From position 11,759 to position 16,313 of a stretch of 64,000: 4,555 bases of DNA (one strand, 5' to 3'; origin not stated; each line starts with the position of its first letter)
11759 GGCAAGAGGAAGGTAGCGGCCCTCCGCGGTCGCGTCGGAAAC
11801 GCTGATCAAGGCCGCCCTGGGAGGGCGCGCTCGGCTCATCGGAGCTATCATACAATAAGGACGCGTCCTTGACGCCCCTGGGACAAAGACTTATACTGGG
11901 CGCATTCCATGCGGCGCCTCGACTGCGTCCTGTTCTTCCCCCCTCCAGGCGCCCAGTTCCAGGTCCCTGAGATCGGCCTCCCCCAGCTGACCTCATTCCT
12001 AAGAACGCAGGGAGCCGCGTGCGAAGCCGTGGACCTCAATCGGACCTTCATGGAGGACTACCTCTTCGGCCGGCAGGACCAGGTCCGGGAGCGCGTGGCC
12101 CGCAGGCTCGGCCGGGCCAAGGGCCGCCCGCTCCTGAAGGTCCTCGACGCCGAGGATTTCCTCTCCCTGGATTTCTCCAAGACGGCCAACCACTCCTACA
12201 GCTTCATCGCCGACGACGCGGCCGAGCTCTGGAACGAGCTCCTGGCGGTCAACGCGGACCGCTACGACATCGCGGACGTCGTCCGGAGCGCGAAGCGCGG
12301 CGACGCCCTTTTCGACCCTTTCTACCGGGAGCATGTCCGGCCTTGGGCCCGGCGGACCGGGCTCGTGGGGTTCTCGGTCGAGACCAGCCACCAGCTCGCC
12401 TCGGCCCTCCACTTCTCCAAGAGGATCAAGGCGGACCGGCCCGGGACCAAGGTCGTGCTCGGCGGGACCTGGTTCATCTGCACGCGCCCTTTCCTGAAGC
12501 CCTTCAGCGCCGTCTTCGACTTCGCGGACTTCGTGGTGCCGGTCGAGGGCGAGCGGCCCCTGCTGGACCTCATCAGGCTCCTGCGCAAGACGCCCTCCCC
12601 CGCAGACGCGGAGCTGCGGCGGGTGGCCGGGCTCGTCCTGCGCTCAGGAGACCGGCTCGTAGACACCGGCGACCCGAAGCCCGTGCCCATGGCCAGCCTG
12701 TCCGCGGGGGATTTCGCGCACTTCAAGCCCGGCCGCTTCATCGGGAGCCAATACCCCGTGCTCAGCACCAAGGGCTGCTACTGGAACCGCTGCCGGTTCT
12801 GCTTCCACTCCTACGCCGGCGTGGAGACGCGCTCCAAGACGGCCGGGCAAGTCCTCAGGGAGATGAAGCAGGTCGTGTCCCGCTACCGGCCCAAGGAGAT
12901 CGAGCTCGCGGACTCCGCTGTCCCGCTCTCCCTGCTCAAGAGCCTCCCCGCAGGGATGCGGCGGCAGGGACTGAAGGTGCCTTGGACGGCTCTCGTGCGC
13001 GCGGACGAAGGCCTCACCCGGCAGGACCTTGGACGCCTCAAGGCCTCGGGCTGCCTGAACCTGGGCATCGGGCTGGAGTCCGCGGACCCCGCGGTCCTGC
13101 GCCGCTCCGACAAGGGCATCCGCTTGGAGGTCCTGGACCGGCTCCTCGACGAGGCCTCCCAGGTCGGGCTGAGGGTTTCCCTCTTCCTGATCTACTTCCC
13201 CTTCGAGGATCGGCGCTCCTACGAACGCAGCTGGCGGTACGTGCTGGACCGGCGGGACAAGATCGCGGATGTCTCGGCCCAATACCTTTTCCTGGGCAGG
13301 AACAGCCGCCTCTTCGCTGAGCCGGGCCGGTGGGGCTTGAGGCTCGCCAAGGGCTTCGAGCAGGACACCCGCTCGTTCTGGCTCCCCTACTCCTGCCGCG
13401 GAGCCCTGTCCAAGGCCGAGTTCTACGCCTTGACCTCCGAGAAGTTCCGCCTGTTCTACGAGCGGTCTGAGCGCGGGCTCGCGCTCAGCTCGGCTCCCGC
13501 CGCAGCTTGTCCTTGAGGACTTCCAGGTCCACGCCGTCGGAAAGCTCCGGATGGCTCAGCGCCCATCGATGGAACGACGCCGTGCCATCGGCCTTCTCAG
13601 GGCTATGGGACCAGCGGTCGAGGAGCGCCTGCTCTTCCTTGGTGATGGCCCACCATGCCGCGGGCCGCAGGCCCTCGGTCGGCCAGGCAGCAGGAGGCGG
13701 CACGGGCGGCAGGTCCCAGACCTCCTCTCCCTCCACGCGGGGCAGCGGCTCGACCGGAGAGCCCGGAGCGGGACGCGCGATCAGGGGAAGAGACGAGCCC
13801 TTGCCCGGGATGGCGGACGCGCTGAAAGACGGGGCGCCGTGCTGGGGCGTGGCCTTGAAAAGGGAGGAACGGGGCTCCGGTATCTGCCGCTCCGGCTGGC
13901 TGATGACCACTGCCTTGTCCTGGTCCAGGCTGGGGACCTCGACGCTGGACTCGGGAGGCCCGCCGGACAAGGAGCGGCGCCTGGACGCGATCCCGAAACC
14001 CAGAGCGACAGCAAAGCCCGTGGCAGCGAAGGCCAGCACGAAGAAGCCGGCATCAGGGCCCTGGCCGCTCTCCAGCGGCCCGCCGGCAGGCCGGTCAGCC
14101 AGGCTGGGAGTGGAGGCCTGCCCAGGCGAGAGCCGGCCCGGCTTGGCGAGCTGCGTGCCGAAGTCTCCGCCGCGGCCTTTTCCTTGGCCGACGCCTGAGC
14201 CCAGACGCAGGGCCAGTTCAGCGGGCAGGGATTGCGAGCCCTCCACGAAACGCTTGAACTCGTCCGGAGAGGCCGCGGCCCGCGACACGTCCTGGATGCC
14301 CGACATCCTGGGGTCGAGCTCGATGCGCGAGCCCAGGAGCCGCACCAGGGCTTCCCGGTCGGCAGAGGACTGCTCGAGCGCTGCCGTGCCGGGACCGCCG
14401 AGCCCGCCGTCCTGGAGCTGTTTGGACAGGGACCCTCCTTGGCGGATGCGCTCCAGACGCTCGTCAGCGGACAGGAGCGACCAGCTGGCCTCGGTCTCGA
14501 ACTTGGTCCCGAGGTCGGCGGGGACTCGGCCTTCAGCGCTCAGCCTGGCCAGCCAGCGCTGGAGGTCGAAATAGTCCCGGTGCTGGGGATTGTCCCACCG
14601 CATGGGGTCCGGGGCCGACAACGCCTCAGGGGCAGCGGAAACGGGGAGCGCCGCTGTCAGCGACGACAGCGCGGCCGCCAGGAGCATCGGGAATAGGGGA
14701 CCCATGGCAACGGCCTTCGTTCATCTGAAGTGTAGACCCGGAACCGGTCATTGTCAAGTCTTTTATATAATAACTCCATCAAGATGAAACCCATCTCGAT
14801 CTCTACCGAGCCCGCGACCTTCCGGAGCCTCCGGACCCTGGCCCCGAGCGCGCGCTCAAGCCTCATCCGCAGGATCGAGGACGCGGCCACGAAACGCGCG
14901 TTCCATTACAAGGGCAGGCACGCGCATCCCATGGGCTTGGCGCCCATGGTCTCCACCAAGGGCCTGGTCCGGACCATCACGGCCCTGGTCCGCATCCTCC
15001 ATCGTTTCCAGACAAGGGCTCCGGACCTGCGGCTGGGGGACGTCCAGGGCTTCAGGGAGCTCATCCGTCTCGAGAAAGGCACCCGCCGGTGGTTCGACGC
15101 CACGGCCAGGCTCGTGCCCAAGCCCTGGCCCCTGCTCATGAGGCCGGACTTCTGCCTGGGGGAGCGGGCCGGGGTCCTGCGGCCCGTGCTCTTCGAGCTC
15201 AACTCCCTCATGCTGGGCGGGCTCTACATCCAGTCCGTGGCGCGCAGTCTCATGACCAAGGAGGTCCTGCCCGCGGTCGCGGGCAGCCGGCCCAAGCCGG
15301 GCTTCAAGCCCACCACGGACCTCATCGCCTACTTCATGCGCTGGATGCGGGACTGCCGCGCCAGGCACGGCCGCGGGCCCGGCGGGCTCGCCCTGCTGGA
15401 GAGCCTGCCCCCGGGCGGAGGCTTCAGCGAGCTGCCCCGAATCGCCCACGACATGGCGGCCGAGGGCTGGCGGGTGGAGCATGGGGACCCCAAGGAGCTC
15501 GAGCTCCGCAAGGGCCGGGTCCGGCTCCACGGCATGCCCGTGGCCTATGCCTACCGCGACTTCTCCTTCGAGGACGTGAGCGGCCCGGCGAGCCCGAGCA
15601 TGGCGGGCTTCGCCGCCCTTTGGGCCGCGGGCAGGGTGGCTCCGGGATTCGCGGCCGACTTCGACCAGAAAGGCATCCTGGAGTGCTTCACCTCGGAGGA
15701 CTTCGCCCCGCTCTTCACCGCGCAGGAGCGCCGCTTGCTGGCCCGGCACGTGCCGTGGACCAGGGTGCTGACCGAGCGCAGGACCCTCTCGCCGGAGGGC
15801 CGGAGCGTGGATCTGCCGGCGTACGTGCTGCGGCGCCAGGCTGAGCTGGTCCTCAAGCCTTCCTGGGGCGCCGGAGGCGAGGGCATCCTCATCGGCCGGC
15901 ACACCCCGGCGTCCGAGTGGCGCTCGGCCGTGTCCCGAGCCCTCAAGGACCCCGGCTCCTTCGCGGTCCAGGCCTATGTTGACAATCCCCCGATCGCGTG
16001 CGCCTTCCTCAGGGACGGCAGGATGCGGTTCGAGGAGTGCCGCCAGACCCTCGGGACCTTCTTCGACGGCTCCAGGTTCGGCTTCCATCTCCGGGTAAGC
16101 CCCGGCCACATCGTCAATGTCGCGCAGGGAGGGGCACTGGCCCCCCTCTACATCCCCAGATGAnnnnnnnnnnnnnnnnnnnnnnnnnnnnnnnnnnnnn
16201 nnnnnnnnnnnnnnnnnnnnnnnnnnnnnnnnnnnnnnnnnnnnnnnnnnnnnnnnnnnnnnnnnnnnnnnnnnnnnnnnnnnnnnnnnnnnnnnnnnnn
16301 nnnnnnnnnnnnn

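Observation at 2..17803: Dense radical-SAM cluster: a candidate undescribed anaerobic tailoring or biosynthetic system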

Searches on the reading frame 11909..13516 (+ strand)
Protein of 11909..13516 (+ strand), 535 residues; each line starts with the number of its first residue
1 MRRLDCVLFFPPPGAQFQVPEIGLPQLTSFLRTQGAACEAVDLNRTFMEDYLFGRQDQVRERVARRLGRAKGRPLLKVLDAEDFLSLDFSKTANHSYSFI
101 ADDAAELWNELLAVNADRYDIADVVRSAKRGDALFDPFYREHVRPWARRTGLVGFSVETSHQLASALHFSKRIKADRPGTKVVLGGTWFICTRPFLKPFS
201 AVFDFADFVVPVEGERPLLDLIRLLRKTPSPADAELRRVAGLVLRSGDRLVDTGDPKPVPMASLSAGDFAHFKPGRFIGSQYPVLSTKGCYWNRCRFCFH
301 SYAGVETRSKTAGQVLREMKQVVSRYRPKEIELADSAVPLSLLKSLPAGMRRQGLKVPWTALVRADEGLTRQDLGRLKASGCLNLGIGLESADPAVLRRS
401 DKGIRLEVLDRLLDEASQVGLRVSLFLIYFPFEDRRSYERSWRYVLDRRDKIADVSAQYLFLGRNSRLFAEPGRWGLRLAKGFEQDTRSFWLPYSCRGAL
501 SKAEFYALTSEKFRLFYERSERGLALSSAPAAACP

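Call 5: search_protein_families(library=pfam, proteins=[window:11909-13516:+], max_evalue=0.01)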
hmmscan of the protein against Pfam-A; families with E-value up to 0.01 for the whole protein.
window:11909-13516:+ (535 aa): 2 families
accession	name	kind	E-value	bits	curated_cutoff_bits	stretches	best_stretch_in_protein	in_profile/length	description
PF04055.27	Radical_SAM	-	6.3e-10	39.9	29.5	1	286-438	3-159/166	Radical SAM superfamily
PF02310.24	B12-binding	-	0.0018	18.5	32.1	0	151-195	53-97/121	B12 binding domain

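Call 7: search_protein_families(library=ncbifam, proteins=[window:11909-13516:+], max_evalue=0.01)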
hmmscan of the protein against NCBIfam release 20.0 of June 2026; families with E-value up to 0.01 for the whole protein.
window:11909-13516:+ (535 aa): 14 families
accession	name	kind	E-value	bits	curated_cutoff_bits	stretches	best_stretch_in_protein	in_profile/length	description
TIGR03975.1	rSAM_ocin_1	subfamily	2.4e-29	102.3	281.85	1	9-478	3-460/606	RiPP maturation radical SAM C-methyltransferase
TIGR03471.1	HpnJ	equivalog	2.2e-12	46.6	577.6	1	285-448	201-365/472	hopanoid biosynthesis associated radical SAM protein HpnJ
TIGR04479.1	bcpD_PhpK_rSAM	subfamily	9.9e-12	44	600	1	207-444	173-405/504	PhpK family radical SAM P-methyltransferase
NF050148.1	rSAM_ApyD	equivalog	1.2e-11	43.8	750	1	147-435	72-353/645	RiPP biosynthesis radical SAM protein ApyD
TIGR04072.2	rSAM_ladder_B12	equivalog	8.2e-09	34.6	360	1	282-429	181-329/443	lipid biosynthesis B12-binding/radical SAM protein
TIGR04367.1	HpnR_B12_rSAM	equivalog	5.1e-08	31.9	650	1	149-448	60-352/490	hopanoid C-3 methylase HpnR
TIGR04385.1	B12_rSAM_cofa1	equivalog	3.8e-06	26.4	450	1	284-445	198-361/438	B12 lower ligand biosynthesis radical SAM protein BzaD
TIGR04014.1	B12_SAM_MJ_0865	equivalog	1.5e-05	24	360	1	176-442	65-330/434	methyl-coenzyme M reductase glutamine C-methyltransferase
NF038361.1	rSAM_Sden_1168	equivalog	3.2e-05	22.7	575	1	152-445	143-448/560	Sden_1168 family B12-binding radical SAM P-methyltransferase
TIGR04013.1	B12_SAM_MJ_1487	hypoth_equivalog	9.1e-05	21.4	251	0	151-324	45-194/382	TIGR04013 family B12-binding domain/radical SAM domain-containing protein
NF033070.1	rSAM_AprD4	equivalog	0.00026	20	500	1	350-447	267-365/456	AprD4 family radical SAM diol-dehydratase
TIGR01210.1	TIGR01210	equivalog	0.00052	19.3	212.15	0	281-330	16-66/313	archaeosine biosynthesis radical SAM protein RaSEA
NF040546.1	rSAM_CUAEP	equivalog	0.0061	15.3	500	0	371-457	263-349/468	CUAEP/CCAEP-tail radical SAM (seleno)protein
TIGR04190.1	B12_SAM_Ta0216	equivalog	0.0088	14.7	500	0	166-253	96-176/554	TIGR04190 family B12-binding domain/radical SAM domain protein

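Call 51: search_solved_structures(query=window:11909-13516:+, max_evalue=0.01)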
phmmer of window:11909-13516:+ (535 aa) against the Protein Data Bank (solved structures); distinct sequences matched with E-value up to 0.01: 1.
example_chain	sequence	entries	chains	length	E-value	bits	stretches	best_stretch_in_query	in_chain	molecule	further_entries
6fd2_B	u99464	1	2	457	2.8e-05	25.9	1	350-448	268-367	Putative apramycin biosynthetic oxidoreductase 4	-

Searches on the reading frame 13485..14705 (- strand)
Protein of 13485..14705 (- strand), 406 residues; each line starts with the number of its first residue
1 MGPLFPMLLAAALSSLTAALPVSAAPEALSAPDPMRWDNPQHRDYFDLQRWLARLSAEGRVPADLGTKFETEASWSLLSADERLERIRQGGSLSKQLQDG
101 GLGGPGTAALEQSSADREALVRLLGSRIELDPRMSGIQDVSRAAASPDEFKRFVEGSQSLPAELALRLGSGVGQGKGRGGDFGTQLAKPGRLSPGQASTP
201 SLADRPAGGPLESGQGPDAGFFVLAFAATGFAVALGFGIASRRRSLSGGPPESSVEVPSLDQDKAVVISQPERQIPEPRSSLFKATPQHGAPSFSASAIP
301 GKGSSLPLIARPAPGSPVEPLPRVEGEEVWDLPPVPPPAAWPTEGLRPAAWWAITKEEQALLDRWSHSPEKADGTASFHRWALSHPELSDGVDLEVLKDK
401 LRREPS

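Call 5: search_protein_families(library=pfam, proteins=[window:13485-14705:-], max_evalue=0.01)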
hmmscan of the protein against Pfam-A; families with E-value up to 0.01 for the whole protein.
window:13485-14705:- (406 aa): 0 families

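Call 7: search_protein_families(library=ncbifam, proteins=[window:13485-14705:-], max_evalue=0.01)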
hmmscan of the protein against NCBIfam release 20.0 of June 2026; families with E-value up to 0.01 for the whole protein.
window:13485-14705:- (406 aa): 0 families

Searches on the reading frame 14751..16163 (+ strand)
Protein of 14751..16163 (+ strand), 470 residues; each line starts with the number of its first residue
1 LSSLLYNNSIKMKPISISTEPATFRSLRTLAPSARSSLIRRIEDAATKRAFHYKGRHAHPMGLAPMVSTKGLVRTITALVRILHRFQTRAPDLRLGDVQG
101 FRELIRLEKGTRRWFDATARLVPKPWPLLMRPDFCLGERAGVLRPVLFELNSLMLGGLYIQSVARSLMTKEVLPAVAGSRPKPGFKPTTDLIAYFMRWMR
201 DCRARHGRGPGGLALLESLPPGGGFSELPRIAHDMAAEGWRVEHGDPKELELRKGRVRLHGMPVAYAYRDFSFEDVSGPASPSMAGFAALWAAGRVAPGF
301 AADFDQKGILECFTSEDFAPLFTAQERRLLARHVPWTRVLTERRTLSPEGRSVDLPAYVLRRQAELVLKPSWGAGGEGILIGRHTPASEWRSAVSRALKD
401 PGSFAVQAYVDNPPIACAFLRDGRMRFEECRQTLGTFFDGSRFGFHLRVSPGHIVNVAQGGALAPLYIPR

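Call 5: search_protein_families(library=pfam, proteins=[window:14751-16163:+], max_evalue=0.01)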
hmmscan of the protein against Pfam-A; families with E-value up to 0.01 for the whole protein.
window:14751-16163:+ (470 aa): 2 families
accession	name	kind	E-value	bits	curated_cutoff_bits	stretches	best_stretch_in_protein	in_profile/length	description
PF14403.11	CP_ATPgrasp_2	-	0.0023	17.4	32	1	357-418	282-343/374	Circularly permuted ATP-grasp type 2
PF04174.18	CP_ATPgrasp_1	-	0.008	15.6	23.1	0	357-406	282-331/332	A circularly permuted ATPgrasp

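Call 7: search_protein_families(library=ncbifam, proteins=[window:14751-16163:+], max_evalue=0.01)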
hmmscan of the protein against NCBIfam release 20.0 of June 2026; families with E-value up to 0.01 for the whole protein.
window:14751-16163:+ (470 aa): 0 families

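Call 36: find_homologous_proteins(query=window:14751-16163:+, max_evalue=0.001)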
Query window:14751-16163:+ (470 aa): 114 proteins with E <= 0.001 among 8000 candidates.
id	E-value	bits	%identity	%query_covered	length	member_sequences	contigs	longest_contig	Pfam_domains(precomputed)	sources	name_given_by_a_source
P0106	0.0e+0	1047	100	98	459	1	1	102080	-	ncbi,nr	ncbi:MAG: hypothetical protein HY924_06045 [Elusimicrobia bacterium]|nr:hypothetical protein [Elusim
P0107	2.8e-214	730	71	98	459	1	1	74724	-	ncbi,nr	ncbi:MAG: hypothetical protein HZB91_02510 [Elusimicrobia bacterium]|nr:hypothetical protein [Elusim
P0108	1.5e-212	725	70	98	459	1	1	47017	-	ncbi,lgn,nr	ncbi:MAG: hypothetical protein HY748_09855 [Elusimicrobia bacterium]|nr:hypothetical protein [Elusim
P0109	2.0e-212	724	74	92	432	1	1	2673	-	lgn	-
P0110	1.3e-181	623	61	97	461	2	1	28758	-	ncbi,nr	ncbi:MAG: hypothetical protein HY927_11055 [Elusimicrobia bacterium]|nr:hypothetical protein [Elusim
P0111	1.3e-155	537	70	73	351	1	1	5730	-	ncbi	ncbi:MAG: hypothetical protein WC943_15675, partial [Elusimicrobiota bacterium]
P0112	1.4e-148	514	53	96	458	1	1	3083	-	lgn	-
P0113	2.2e-147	510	52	96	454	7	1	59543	-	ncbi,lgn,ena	-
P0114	6.2e-146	505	54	93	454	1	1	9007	-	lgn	-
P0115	4.0e-145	502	51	97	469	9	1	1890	-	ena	-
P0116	2.4e-142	493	52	96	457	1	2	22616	-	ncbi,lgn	-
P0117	1.5e-140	487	53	94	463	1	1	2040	-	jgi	jgi:hypothetical protein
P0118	2.1e-140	487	50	96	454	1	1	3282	-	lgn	-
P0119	1.1e-137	478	53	96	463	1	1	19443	-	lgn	-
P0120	1.3e-136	474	49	99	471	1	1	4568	-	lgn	-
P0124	1.3e-130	454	47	96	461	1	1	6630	PF14403.12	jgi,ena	-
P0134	1.7e-87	312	40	93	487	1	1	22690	-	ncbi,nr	ncbi:MAG: hypothetical protein HY002_09090 [Candidatus Rokubacteria bacterium]|nr:hypothetical prote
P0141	3.0e-84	302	41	92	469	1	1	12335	PF14403.12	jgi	jgi:hypothetical protein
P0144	1.7e-82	296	39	92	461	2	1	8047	PF14403.12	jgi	jgi:hypothetical protein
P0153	4.5e-80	288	38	96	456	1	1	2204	PF14403.12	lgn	-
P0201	1.5e-18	85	33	49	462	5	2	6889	PF14403.12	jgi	jgi:hypothetical protein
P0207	9.5e-15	72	28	52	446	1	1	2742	PF14403.12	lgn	-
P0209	1.2e-13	69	30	46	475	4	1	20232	PF14403.12,PF03738.20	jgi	jgi:hypothetical protein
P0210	3.3e-13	67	30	48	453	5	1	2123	PF14403.12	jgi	-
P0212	5.1e-12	63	31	47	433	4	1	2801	PF14403.12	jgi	jgi:uncharacterized circularly permuted ATP-grasp superfamily protein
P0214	7.7e-12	63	31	47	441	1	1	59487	PF14403.12,PF04174.19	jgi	jgi:hypothetical protein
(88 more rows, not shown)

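Call 38: find_encoding_contigs(protein=P0107, flank=10000, max_places=2)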
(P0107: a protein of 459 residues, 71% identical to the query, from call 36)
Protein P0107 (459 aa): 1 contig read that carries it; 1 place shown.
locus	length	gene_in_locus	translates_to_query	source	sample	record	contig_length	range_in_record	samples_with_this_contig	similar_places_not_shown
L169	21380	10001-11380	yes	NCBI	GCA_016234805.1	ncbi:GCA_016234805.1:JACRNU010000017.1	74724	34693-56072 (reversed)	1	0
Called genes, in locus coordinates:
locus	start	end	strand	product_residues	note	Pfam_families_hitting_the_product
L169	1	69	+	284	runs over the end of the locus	PF01040:UbiA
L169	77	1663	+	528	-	PF01590:GAF, PF13185:GAF_2, PF00989:PAS (weak), PF08448:PAS_4, PF08447:PAS_3, PF13426:PAS_9, PF00512:HisKA, PF02518:HATPase_c, +1 more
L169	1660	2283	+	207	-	PF03803:Scramblase, PF04525:LOR (faint)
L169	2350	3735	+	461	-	PF01212:Beta_elim_lyase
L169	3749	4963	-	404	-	PF13428:TPR_14 (faint), PF14559:TPR_19 (faint), PF13424:TPR_12 (faint)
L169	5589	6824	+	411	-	PF17785:PUA_3, PF10672:Methyltrans_SAM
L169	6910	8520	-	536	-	PF16697:Yop-YscD_cpl (faint), PF00498:FHA, PF13185:GAF_2 (weak), PF00211:Guanylate_cyc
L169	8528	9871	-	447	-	-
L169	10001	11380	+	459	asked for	-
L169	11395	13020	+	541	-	PF03417:AAT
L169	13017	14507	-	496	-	PF00989:PAS, PF08448:PAS_4, PF13188:PAS_8, PF13426:PAS_9, PF08447:PAS_3 (weak), PF00512:HisKA (weak), PF02518:HATPase_c, PF00072:Response_reg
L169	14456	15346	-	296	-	PF00989:PAS (weak), PF08448:PAS_4, PF13426:PAS_9 (weak), PF14598:PAS_11, PF08447:PAS_3, PF14215:bHLH-MYC_N (weak), PF01590:GAF (weak), PF13185:GAF_2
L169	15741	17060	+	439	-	PF05221:AdoHcyase, PF00670:AdoHcyase_NAD, PF02826:2-Hacid_dh_C (weak)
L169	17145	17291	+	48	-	-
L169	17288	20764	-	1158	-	PF13654:AAA_32, PF20436:LonB_AAA-LID, PF05362:Lon_C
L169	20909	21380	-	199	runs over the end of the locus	-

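Call 39: find_encoding_contigs(protein=P0108, flank=10000, max_places=2)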
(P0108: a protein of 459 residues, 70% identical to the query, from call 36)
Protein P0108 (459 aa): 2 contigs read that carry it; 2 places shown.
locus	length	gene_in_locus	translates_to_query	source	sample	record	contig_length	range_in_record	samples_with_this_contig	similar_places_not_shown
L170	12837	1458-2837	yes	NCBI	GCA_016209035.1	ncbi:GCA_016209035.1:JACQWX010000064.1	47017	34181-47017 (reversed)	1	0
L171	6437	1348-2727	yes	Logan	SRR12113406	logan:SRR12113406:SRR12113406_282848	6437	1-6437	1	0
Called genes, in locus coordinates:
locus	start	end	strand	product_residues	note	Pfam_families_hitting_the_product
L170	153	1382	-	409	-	-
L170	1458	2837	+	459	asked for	-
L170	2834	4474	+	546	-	PF03417:AAT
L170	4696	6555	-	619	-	PF00078:RVT_1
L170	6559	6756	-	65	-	-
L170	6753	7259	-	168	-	-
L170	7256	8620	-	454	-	PF13173:AAA_14, PF13635:DUF4143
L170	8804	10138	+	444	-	PF05221:AdoHcyase, PF00670:AdoHcyase_NAD, PF02826:2-Hacid_dh_C (weak)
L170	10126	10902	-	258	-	PF02633:Creatininase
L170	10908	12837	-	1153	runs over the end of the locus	PF20437:LonC_helical (weak), PF13654:AAA_32, PF20436:LonB_AAA-LID, PF05362:Lon_C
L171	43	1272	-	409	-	-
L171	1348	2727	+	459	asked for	-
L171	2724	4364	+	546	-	PF03417:AAT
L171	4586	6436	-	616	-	?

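Call 47: find_encoding_contigs(protein=P0113, flank=8000, max_places=2)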
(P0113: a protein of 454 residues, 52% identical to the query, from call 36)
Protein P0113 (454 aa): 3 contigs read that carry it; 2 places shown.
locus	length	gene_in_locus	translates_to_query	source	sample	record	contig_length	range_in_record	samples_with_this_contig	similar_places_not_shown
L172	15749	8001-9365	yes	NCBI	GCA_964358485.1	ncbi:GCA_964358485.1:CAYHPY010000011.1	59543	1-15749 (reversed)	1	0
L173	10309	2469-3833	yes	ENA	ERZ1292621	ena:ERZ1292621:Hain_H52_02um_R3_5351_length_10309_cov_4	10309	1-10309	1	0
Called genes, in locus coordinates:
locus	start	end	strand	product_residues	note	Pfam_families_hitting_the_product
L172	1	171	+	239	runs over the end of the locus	-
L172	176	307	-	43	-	-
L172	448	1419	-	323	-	-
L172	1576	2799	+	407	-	PF01699:Na_Ca_ex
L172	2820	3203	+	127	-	PF04134:DCC1-like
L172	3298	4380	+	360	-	-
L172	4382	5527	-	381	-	PF13174:TPR_6 (faint), PF14559:TPR_19 (faint)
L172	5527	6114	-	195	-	-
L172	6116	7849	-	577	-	-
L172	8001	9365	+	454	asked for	-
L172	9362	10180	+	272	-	PF04116:FA_hydroxylase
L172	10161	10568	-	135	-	-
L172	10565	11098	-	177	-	PF07963:N_methyl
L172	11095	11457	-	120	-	-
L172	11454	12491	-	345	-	PF00482:T2SSF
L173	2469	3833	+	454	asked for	-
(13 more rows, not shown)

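Call 48: find_encoding_contigs(protein=P0134, flank=8000, max_places=2)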
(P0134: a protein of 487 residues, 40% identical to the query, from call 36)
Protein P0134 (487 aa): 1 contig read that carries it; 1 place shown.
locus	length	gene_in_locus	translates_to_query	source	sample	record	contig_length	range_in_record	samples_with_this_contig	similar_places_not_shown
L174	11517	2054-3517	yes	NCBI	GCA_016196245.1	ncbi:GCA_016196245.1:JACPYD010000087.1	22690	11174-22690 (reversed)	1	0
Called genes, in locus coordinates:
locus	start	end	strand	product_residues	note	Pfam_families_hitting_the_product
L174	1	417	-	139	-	PF06335:DUF1054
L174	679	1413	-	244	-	PF13489:Methyltransf_23, PF08241:Methyltransf_11, PF08242:Methyltransf_12, PF13649:Methyltransf_25, PF13847:Methyltransf_31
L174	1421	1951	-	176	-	PF12867:DinB_2, PF11716:MDMPI_N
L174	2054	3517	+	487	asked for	-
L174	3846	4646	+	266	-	PF05114:MbnB_TglH_ChrH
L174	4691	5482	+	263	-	-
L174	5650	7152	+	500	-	PF00496:SBP_bac_5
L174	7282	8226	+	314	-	PF19300:BPD_transp_1_N, PF00528:BPD_transp_1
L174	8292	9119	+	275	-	PF00528:BPD_transp_1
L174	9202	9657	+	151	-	-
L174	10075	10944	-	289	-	PF04542:Sigma70_r2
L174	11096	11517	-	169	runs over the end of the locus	PF01288:HPPK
